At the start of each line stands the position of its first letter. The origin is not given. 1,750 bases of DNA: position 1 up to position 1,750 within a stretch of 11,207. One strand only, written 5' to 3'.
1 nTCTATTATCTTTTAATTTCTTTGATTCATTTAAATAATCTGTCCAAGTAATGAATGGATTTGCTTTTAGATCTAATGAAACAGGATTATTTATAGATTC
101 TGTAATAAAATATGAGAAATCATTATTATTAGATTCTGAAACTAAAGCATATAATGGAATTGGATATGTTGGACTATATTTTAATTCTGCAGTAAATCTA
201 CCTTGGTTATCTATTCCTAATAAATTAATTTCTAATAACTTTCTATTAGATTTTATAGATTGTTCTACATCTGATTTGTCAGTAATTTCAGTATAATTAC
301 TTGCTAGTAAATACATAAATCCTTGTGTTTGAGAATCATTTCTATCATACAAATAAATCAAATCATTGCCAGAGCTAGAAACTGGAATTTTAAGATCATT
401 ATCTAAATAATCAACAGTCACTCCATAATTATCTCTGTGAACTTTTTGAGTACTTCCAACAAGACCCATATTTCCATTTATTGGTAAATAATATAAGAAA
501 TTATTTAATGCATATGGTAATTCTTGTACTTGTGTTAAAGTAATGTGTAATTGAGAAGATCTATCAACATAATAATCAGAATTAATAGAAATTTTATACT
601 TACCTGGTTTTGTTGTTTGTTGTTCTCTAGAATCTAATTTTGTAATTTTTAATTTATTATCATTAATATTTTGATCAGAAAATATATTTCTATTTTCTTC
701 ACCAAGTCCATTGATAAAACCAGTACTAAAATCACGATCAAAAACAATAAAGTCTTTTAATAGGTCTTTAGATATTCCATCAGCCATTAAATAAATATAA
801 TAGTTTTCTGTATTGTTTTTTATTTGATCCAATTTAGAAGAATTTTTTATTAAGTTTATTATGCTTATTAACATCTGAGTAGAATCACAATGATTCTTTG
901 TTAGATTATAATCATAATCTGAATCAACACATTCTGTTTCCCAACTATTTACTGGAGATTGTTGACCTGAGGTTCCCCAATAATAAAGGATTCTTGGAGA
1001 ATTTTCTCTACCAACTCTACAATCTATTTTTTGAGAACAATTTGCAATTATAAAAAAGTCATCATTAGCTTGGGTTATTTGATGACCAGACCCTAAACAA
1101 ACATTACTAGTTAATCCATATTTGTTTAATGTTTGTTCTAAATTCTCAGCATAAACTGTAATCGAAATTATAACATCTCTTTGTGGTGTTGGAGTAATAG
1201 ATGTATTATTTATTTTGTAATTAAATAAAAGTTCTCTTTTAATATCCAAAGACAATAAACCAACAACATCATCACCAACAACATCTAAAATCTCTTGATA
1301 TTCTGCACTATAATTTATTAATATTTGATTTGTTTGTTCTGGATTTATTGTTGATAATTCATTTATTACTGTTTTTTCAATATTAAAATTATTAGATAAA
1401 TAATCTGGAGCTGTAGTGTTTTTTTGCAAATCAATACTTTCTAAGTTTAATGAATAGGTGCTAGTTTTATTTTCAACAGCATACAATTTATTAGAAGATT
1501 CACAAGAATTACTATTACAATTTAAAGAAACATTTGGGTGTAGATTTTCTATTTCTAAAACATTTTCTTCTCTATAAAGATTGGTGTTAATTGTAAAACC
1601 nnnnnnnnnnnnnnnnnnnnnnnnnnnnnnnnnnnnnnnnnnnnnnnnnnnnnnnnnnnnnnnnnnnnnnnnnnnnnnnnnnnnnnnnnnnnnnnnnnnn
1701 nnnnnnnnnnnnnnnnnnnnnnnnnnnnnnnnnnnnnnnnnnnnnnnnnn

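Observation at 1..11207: Five-gene co-directional island encoding only envelope or secreted proteins: a candidate surface or host-attachment module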

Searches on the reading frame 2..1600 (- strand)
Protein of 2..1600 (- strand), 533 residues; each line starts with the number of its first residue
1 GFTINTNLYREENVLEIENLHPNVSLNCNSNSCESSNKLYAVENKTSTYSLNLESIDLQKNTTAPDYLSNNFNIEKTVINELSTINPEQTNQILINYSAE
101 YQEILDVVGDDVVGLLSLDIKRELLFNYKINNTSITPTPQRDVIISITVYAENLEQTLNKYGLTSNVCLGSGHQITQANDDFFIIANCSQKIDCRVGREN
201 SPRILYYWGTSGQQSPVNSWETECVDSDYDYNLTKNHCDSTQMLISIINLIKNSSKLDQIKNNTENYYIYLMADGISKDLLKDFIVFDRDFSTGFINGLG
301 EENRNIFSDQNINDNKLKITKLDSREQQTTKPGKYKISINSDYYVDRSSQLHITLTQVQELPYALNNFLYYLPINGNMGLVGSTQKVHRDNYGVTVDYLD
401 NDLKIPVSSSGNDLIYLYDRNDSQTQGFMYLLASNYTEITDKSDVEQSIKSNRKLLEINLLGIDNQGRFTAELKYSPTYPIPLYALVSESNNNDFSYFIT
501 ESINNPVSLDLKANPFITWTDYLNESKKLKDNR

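Call 93: search_protein_representatives(protein=window:2-1600:-)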
Query: 533 residues. Proteins with E-value up to 0.001 (for the whole library): 20; up to 1e-10: 19; up to 1e-30: 9. The best 20 are listed.
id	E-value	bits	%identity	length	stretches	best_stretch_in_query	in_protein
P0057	1.2e-196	671.0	60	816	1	3-533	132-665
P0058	4.2e-65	237.1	37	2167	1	3-532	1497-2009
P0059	3.0e-60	221.1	37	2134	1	7-532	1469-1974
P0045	1.8e-56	208.7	36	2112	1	6-533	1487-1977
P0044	9.8e-56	206.2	35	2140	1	25-532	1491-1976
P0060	3.1e-44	168.3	34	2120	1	13-522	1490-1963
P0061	8.7e-41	156.9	32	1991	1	8-524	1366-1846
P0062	1.5e-40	156.1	32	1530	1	4-522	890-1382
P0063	4.0e-33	131.6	33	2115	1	23-522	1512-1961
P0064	1.3e-30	123.3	30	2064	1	10-522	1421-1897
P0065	4.5e-30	121.6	32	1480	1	21-522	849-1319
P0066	5.5e-30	121.3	32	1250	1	6-525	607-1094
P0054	8.9e-28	114.0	36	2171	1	13-520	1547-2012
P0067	4.1e-27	111.8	34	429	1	243-532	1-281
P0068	1.1e-21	93.8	32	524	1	160-520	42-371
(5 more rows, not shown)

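Call 94: list_cluster_members(proteins=[P0058, P0059, P0060, P0061, P0063, P0064, P0049, P0056, P0045, P0044])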
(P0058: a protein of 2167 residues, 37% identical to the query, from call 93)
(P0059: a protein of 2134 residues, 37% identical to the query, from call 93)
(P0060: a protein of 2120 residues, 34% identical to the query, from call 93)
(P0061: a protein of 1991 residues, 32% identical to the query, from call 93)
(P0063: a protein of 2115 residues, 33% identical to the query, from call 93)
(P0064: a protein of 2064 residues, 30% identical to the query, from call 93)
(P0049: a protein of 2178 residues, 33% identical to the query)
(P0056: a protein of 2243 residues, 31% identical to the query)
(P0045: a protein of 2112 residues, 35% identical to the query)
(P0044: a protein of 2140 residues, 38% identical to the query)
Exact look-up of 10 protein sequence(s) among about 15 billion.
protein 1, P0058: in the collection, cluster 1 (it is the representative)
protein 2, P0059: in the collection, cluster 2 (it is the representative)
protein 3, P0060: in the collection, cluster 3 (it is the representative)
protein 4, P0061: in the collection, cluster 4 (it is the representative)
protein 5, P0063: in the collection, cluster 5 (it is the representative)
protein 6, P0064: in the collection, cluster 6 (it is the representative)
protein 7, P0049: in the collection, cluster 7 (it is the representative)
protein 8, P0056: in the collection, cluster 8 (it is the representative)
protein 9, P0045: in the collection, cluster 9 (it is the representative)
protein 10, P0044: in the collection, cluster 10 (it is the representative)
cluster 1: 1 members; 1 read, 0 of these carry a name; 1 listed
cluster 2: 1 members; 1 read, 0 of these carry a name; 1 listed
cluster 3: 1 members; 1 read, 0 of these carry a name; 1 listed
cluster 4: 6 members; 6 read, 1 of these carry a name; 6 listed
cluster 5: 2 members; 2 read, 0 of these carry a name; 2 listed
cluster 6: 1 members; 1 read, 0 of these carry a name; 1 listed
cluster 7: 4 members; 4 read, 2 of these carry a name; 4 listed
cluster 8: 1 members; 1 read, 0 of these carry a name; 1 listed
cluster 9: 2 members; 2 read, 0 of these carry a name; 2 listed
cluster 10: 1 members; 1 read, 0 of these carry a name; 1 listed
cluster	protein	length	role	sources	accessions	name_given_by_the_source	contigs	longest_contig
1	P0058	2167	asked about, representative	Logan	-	-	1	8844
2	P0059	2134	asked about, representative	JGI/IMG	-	-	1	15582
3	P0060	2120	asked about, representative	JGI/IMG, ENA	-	-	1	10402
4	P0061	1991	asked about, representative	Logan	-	-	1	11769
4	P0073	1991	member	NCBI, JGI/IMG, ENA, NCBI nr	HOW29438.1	MAG TPA: carboxypeptidase-like regulatory domain-containing protein [archaeon] | carboxypeptidase-like regulatory domain-containing protein [archaeon]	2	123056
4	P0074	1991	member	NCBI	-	-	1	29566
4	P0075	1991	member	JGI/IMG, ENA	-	-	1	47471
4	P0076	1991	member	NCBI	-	-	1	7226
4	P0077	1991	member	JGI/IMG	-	-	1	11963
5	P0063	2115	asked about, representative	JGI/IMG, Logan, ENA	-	-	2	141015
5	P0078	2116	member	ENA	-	-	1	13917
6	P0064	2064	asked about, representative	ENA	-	-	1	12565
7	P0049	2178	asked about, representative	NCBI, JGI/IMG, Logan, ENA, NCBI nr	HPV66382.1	MAG TPA: carboxypeptidase-like regulatory domain-containing protein [archaeon] | carboxypeptidase-like regulatory domain-containing protein [archaeon]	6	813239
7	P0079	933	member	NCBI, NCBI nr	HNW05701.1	MAG TPA: hypothetical protein PKI29_01725, partial [archaeon] | hypothetical protein [archaeon]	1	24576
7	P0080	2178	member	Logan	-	-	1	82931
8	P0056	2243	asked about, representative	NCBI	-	-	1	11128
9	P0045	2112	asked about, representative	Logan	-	-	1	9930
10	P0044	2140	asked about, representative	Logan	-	-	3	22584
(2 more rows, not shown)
